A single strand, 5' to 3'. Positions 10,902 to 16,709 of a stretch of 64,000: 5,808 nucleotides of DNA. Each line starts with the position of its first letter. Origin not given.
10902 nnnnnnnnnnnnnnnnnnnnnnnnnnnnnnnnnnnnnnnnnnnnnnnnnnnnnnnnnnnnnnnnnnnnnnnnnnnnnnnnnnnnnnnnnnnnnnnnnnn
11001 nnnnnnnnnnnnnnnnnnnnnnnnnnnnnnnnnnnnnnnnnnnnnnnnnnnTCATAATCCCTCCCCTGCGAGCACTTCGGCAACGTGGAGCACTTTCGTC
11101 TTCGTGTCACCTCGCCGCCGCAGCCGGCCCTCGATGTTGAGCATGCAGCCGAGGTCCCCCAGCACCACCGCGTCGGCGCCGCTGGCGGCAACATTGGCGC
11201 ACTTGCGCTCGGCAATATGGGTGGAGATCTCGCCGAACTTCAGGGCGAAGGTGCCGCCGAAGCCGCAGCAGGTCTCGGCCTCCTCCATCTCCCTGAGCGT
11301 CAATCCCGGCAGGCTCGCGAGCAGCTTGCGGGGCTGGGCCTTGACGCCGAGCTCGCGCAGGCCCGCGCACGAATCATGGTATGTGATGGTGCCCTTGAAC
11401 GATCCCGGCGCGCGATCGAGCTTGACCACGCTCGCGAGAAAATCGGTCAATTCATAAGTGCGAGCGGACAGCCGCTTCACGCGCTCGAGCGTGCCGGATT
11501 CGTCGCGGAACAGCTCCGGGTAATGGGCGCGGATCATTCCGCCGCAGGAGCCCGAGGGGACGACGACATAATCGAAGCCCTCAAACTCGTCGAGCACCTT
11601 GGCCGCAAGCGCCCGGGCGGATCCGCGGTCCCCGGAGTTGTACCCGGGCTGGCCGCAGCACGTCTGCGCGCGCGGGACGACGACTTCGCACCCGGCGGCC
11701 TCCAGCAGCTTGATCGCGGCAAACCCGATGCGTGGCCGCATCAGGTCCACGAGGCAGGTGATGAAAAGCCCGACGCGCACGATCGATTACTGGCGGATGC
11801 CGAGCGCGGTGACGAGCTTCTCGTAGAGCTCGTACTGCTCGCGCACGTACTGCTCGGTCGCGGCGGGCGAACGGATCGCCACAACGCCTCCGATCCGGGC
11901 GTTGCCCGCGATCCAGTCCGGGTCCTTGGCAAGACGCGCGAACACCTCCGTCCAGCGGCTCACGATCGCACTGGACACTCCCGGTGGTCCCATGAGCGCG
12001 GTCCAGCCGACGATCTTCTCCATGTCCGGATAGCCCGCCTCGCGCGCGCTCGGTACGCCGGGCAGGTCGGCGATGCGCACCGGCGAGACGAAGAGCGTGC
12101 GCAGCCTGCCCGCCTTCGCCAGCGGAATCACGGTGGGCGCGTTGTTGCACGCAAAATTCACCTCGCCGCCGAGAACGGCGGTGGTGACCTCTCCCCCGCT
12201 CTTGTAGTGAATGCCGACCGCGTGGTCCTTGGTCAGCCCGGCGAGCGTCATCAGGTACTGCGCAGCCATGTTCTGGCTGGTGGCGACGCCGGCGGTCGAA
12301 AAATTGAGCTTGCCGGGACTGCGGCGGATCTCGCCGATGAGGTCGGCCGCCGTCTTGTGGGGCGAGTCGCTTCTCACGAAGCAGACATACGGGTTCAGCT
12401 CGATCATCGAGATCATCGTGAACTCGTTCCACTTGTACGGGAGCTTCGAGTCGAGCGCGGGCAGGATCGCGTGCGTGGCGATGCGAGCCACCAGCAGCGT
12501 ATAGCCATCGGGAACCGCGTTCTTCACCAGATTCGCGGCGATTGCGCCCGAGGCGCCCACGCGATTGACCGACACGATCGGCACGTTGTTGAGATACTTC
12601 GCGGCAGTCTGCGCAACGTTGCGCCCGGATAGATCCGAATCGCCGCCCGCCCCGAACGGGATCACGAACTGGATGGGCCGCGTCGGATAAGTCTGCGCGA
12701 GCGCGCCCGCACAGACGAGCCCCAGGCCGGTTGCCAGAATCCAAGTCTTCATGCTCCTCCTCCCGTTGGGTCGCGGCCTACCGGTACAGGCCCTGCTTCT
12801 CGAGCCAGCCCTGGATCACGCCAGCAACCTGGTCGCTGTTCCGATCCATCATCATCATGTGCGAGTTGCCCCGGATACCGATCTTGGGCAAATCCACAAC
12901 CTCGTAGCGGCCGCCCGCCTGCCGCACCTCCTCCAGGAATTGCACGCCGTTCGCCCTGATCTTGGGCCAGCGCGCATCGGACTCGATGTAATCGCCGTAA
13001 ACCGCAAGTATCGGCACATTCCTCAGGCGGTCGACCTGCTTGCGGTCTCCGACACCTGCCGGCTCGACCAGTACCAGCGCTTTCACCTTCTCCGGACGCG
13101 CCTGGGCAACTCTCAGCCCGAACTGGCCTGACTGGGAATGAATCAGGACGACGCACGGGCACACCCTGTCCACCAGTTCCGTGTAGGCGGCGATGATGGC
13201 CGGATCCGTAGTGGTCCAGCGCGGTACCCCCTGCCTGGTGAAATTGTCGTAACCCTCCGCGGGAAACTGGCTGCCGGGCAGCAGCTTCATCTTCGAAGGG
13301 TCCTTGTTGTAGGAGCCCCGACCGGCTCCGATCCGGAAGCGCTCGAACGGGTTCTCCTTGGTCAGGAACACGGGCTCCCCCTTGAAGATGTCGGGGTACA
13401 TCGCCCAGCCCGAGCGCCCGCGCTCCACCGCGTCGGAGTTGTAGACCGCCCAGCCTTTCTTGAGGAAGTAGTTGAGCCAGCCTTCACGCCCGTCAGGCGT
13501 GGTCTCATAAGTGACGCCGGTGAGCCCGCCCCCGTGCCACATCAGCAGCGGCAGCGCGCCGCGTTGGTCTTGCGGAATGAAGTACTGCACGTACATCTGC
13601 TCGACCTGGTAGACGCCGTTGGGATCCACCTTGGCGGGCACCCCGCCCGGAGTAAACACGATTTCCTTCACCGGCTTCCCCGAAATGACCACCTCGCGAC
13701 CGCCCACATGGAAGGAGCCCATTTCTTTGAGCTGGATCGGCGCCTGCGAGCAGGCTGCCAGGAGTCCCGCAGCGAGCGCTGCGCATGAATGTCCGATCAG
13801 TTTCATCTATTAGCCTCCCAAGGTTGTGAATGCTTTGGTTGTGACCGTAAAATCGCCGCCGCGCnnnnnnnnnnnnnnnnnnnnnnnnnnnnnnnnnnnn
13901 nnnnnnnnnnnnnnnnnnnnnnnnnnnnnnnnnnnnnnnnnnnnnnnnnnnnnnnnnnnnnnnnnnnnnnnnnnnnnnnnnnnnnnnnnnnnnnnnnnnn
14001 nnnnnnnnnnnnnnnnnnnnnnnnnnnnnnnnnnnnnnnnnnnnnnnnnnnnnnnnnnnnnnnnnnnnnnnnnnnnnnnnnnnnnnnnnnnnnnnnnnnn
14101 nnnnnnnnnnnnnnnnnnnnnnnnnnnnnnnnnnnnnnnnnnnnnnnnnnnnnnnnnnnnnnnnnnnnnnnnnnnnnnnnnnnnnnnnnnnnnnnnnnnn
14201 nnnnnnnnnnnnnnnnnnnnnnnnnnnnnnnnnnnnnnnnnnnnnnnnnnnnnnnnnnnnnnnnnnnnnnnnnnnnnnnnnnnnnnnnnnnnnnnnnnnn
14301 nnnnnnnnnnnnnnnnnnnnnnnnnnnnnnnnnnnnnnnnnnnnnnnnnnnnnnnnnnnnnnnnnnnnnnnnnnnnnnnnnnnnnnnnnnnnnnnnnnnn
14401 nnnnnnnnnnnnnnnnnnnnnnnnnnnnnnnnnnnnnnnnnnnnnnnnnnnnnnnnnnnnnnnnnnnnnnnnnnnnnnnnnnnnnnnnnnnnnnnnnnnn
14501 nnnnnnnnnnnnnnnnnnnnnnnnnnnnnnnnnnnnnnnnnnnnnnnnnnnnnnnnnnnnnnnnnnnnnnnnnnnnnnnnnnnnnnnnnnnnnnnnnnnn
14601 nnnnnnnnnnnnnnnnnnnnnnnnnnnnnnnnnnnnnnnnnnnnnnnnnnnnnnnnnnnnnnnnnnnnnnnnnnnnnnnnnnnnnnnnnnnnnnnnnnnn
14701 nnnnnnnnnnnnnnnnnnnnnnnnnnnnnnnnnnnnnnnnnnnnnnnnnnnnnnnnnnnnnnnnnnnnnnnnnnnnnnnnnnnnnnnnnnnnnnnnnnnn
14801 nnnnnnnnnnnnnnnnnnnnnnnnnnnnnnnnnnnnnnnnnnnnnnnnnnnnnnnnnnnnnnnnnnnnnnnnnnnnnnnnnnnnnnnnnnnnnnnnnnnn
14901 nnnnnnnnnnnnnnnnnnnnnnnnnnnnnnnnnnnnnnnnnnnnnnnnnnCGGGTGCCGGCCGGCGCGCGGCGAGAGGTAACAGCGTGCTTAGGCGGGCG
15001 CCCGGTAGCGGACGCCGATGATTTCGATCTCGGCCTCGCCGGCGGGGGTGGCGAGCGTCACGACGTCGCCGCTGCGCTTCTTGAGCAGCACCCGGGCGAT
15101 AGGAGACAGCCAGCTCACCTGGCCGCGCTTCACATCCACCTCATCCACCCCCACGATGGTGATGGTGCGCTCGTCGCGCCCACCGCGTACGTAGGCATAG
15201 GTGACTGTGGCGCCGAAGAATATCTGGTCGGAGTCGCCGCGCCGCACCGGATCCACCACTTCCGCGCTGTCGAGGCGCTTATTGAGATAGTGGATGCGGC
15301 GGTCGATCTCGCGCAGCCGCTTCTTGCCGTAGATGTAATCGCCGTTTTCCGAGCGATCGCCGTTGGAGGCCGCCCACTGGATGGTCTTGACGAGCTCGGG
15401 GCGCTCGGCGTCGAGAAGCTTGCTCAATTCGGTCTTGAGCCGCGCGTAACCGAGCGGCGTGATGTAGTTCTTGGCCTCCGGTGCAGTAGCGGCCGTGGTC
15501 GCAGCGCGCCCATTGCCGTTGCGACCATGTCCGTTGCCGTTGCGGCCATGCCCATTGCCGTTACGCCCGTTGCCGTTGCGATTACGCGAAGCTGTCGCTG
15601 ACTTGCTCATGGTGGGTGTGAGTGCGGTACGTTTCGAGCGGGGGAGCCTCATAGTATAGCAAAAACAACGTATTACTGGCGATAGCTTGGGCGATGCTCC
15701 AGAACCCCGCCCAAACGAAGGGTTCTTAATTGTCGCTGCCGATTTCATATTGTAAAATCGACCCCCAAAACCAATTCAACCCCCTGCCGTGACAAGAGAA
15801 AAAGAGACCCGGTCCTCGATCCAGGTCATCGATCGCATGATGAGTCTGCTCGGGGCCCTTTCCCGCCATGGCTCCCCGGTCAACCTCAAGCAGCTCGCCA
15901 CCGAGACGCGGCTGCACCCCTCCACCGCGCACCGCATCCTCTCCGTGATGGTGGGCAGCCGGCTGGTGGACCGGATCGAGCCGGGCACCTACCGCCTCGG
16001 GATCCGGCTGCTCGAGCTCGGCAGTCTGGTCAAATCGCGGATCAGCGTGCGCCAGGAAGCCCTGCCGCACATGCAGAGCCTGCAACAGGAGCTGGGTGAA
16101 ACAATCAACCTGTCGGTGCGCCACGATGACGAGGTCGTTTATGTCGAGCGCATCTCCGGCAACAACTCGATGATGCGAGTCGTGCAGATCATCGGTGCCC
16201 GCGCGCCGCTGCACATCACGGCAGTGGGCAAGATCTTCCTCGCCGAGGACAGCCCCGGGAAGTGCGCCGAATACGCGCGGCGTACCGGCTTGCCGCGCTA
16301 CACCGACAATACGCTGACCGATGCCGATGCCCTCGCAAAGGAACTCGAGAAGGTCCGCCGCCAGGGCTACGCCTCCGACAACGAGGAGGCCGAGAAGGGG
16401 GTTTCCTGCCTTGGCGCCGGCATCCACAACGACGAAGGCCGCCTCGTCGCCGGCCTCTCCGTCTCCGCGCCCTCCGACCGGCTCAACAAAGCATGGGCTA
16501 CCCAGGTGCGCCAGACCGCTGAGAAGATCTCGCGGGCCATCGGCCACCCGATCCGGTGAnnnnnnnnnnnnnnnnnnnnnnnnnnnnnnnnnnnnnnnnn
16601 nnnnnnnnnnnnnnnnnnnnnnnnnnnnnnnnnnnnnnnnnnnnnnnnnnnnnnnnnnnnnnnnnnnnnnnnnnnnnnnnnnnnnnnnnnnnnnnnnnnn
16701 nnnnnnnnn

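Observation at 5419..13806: lutA, lutB and lutC are interleaved with three unrelated enzymes in an eight-gene translationally coupled operon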

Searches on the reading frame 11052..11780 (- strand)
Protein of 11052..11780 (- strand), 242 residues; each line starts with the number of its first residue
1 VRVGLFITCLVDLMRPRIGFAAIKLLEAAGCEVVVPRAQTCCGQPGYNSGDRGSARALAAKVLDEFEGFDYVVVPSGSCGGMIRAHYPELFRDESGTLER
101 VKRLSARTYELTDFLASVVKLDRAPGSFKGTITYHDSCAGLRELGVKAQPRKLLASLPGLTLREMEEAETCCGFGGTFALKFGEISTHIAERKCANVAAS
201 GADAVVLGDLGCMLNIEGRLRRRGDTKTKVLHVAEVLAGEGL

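Call 4: search_protein_families(library=pfam, proteins=[window:11052-11780:-])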
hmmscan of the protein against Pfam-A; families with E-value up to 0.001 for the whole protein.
window:11052-11780:- (242 aa): 1 family
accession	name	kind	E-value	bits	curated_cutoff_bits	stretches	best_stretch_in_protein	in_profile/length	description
PF02754.22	CCG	-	3.2e-34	117.3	20.6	2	3-84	1-85/85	Cysteine-rich domain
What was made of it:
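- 11052..11780 (-): LutA (242 aa, two CCG cysteine-rich domains). GTG start 6 nt after the Bug stop codon. PF02754 gives two matched stretches, E = 3e-34 (call 4).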

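Call 5: search_protein_families(library=ncbifam, proteins=[window:11052-11780:-], max_evalue=0.001)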
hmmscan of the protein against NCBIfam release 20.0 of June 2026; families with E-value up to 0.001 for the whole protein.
window:11052-11780:- (242 aa): 9 families
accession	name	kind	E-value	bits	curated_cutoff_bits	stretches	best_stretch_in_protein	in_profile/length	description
NF045670.1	quin_L_LdhH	equivalog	3e-60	204.3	800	1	2-238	468-706/706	L-lactate dehydrogenase (quinone) large subunit LdhH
NF004898.0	PRK06259.1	equivalog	3.6e-37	128.1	385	1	1-238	262-485/488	fumarate reductase (CoM/CoB) subunit TfrB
NF008369.0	PRK11168.1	equivalog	7e-27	94.3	278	1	2-237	168-395/401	anaerobic glycerol-3-phosphate dehydrogenase subunit C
NF008434.0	PRK11274.1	equivalog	5.6e-24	84.8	333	1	7-237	174-403/409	glycolate oxidase subunit GlcF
TIGR03379.1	glycerol3P_GlpC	equivalog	6.2e-13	48.3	279.9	1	2-218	163-379/397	anaerobic glycerol-3-phosphate dehydrogenase subunit GlpC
TIGR03288.1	CoB_CoM_SS_B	equivalog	1.3e-07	31.2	345.15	0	4-85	3-87/290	CoB--CoM heterodisulfide reductase subunit B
NF045663.1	diclust_near_Sec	equivalog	3.5e-07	28.7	530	1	40-197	458-603/759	pyridine nucleotide-disulfide oxidoreductase/dicluster-binding protein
NF045796.1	DsrK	equivalog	1.1e-06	27.6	400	1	27-179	219-375/453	sulfate reduction electron transfer complex DsrMKJOP subunit DsrK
NF045711.1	sulf_resp_HmcF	equivalog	0.00011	21.1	750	1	120-207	326-416/457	sulfate respiration complex iron-sulfur protein HmcF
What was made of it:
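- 11052..11780 (-): It is similar to the C-terminal part of LdhH (204 bits; call 5).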

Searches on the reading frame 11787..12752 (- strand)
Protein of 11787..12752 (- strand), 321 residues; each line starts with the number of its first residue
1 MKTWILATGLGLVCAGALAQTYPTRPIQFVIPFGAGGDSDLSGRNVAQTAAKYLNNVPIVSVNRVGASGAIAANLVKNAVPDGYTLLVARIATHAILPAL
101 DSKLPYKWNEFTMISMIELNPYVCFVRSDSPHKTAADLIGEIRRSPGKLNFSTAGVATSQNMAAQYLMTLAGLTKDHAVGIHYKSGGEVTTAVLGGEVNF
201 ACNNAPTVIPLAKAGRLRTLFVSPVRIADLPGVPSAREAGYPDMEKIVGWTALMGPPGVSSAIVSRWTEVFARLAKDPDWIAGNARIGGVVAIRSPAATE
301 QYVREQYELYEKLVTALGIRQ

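Call 4: search_protein_families(library=pfam, proteins=[window:11787-12752:-])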
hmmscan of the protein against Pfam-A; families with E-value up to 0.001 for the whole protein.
window:11787-12752:- (321 aa): 1 family
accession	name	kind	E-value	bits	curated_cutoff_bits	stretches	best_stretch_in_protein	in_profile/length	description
PF03401.19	TctC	-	5.3e-40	138.1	27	1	44-318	3-273/274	Tripartite tricarboxylate transporter family receptor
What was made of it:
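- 11787..12752 (-): Bug/TctC periplasmic binding protein of a tripartite tricarboxylate transporter (321 aa). It is an accessory gene, and no tctA or tctB lies in the cluster. PF03401 scores 138 bits (call 4).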

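Call 5: search_protein_families(library=ncbifam, proteins=[window:11787-12752:-], max_evalue=0.001)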
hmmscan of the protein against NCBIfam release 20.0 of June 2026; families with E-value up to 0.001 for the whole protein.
window:11787-12752:- (321 aa): 0 families

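Call 38: search_solved_structures(query=window:11787-12752:-, max_evalue=1e-10)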
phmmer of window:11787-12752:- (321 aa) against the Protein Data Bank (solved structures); distinct sequences matched with E-value up to 1e-10: 11.
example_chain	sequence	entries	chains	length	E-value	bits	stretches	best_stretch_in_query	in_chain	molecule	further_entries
2dvz_A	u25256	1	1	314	6e-36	127.6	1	19-315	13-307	Putative exported protein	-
6hke_A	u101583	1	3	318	8.7e-34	120.5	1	22-314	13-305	Possible TctC subunit of the Tripartite Tricarboxylate Transport(TTT) Family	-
8hka_A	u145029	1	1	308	3.6e-31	111.9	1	25-320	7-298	Periplasmic terephthalate binding protein (TBP)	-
8hk9_D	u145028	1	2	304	6.1e-31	111.2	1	26-320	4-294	Periplasmic terephthalate binding protein (TBP)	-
8hkb_A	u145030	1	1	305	3.6e-30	108.7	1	26-320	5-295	Periplasmic terephthalate binding protein (TBP)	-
2qpq_A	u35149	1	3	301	4.6e-30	108.3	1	21-319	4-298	protein Bug27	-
25hk_A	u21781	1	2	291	4.8e-28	101.7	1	17-272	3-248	Tripartite tricarboxylate transporter substrate binding protein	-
7ndr_A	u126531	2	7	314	8.9e-28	100.8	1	24-319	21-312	Tripartite tricarboxylate transporter substrate binding protein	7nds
2f5x_A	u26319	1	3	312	1.4e-26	96.9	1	21-319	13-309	BugD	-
5oei_A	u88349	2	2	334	6.7e-26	94.6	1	21-319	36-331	Uncharacterized protein family UPF0065:Tat pathway signal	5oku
4x9t_A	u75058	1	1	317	6.1e-21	78.3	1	17-280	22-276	Uncharacterized protein UPF0065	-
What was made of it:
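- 11787..12752 (-): The best solved relatives are BugE-, AdpC- and terephthalate-type binding proteins at 100-128 bits, which does not identify a ligand (call 38).
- Tried and rejected: The Bug protein hit only generic TTT binding proteins and gave no ligand clue (call 38).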

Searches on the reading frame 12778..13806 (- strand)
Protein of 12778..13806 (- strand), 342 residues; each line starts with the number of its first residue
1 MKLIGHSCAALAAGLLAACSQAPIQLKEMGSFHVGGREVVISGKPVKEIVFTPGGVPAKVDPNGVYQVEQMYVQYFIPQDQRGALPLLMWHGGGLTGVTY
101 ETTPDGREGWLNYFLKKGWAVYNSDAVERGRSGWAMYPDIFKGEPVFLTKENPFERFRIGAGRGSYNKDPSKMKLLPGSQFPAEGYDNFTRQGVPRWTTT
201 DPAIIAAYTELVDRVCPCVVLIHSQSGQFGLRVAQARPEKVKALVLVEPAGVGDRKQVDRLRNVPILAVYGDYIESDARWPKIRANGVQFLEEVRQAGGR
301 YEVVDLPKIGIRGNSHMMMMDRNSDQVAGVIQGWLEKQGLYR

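Call 4: search_protein_families(library=pfam, proteins=[window:12778-13806:-])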
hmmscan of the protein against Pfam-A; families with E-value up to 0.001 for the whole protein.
window:12778-13806:- (342 aa): 0 families
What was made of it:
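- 12778..13806 (-): Lipoprotein carboxylesterase of the esterase-713 / SulE-like alpha/beta-hydrolase family (342 aa). It is an accessory gene specific to this lineage, not part of the conserved core. It has no Pfam hit (call 4).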

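Call 5: search_protein_families(library=ncbifam, proteins=[window:12778-13806:-], max_evalue=0.001)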
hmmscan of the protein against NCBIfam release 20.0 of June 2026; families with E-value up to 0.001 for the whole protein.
window:12778-13806:- (342 aa): 1 family
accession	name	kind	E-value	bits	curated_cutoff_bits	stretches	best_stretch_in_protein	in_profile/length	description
NF011457.0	PRK14875.1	equivalog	0.0007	18.7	307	0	217-255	199-237/372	acetoin dehydrogenase dihydrolipoyllysine-residue acetyltransferase subunit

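Call 23: search_solved_structures(query=window:12778-13806:-, max_evalue=1, show_alignments=2)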
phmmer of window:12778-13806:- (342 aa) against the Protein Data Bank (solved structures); distinct sequences matched with E-value up to 1: 11.
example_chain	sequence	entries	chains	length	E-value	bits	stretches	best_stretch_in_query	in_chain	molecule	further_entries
1qlw_A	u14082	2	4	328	4e-51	177.4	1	22-337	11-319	ESTERASE | CARBOXYLESTERASE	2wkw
8gol_A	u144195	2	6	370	4.5e-39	137.8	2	18-251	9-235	Alpha/beta fold hydrolase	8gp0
8goy_A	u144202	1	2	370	5e-39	137.6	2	18-251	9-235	Alpha/beta fold hydrolase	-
8iw8_A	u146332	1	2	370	5.5e-39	137.5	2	18-251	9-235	Alpha/beta fold hydrolase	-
7y0l_A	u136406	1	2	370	1.2e-38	136.4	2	18-251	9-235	Alpha/beta fold hydrolase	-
7yd2_A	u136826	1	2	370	1.3e-38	136.3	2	18-251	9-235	Alpha/beta fold hydrolase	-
8ivh_A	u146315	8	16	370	3e-37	131.8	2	18-251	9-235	Alpha/beta fold hydrolase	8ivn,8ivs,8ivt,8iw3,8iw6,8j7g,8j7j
8ive_A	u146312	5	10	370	3.4e-37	131.6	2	18-251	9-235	Alpha/beta fold hydrolase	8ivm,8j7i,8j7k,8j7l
4q34_A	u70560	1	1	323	3.6e-26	95.4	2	54-252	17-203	Uncharacterized protein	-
4f0j_A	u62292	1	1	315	0.48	12.7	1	215-258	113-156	Probable hydrolytic enzyme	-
3qit_A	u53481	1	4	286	0.5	12.7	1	210-276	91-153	Polyketide synthase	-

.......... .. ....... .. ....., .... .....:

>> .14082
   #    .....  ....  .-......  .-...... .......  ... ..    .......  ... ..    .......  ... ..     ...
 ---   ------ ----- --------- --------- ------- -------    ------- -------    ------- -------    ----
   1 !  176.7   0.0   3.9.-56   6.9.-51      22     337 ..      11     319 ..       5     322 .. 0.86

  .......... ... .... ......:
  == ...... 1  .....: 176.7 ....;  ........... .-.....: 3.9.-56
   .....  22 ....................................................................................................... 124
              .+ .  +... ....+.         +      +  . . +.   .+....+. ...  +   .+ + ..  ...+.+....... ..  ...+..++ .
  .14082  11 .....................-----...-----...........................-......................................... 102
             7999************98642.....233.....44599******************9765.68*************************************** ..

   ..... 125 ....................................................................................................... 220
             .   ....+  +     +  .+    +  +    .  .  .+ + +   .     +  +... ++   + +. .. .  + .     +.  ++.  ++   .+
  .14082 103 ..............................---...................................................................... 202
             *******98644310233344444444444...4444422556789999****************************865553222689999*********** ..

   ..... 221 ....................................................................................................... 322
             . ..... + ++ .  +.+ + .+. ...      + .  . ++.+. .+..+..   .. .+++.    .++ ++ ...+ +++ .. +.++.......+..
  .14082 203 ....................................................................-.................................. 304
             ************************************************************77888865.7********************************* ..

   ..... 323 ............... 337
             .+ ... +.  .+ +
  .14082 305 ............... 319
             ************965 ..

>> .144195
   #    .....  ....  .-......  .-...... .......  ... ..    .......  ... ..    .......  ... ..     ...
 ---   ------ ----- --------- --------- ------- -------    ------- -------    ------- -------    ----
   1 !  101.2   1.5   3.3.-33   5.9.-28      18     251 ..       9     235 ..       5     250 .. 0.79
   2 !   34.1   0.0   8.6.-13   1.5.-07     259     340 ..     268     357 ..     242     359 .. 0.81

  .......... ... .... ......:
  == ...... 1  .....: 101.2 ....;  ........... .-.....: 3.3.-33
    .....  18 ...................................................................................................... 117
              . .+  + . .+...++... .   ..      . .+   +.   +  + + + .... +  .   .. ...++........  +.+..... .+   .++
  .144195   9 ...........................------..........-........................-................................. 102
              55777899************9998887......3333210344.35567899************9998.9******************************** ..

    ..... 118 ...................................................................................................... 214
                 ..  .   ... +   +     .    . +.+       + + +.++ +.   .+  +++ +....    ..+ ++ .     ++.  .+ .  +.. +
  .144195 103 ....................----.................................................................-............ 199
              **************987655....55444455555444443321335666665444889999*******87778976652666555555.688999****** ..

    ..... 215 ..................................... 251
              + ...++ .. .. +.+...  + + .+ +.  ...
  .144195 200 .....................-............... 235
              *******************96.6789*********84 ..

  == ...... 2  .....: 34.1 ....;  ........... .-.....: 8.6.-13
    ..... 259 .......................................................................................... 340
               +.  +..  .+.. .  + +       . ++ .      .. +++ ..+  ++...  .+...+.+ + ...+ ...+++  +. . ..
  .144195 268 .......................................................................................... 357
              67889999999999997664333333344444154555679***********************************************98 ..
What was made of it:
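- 12778..13806 (-): It matches PDB 1qlw at 177 bits with the Ser (SQSG) and His (NSHMMM) motifs aligned (call 23).
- On Esterase-713-type alpha/beta-hydrolase: The SQSG and NSHMMM motifs are aligned (call 23).
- Checked: It matches Alcaligenes esterase 713 (PDB 1qlw, 177 bits), with the SQSG serine and the NSHMMM histidine aligned (call 23).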

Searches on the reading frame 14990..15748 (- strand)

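Call 7: search_protein_families(library=pfam, proteins=[window:14990-15748:-])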
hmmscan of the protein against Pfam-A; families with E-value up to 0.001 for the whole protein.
window:14990-15748:- (252 aa): 2 families
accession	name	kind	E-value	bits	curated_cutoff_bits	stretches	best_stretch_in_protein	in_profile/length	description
PF03449.20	GreA_GreB_N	-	8.9e-24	83.9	24.5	1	94-164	1-71/71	Transcription elongation factor, N-terminal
PF01272.25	GreA_GreB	-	5.6e-21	74.8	26.9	1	173-248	3-77/77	Transcription elongation factor, GreA/GreB, C-term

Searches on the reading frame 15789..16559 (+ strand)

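Call 7: search_protein_families(library=pfam, proteins=[window:15789-16559:+])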
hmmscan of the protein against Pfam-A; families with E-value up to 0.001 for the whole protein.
window:15789-16559:+ (256 aa): 3 families
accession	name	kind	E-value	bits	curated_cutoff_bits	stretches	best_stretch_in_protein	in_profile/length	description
PF01614.24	IclR_C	-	6.3e-50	169.6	24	1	83-249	5-174/174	Bacterial transcriptional regulator IclR C-terminal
PF09339.16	HTH_IclR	-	1e-11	44.8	22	1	14-62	2-50/52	IclR helix-turn-helix domain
PF12802.13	MarR_2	-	1.7e-06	28.6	27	1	19-65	9-55/61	MarR family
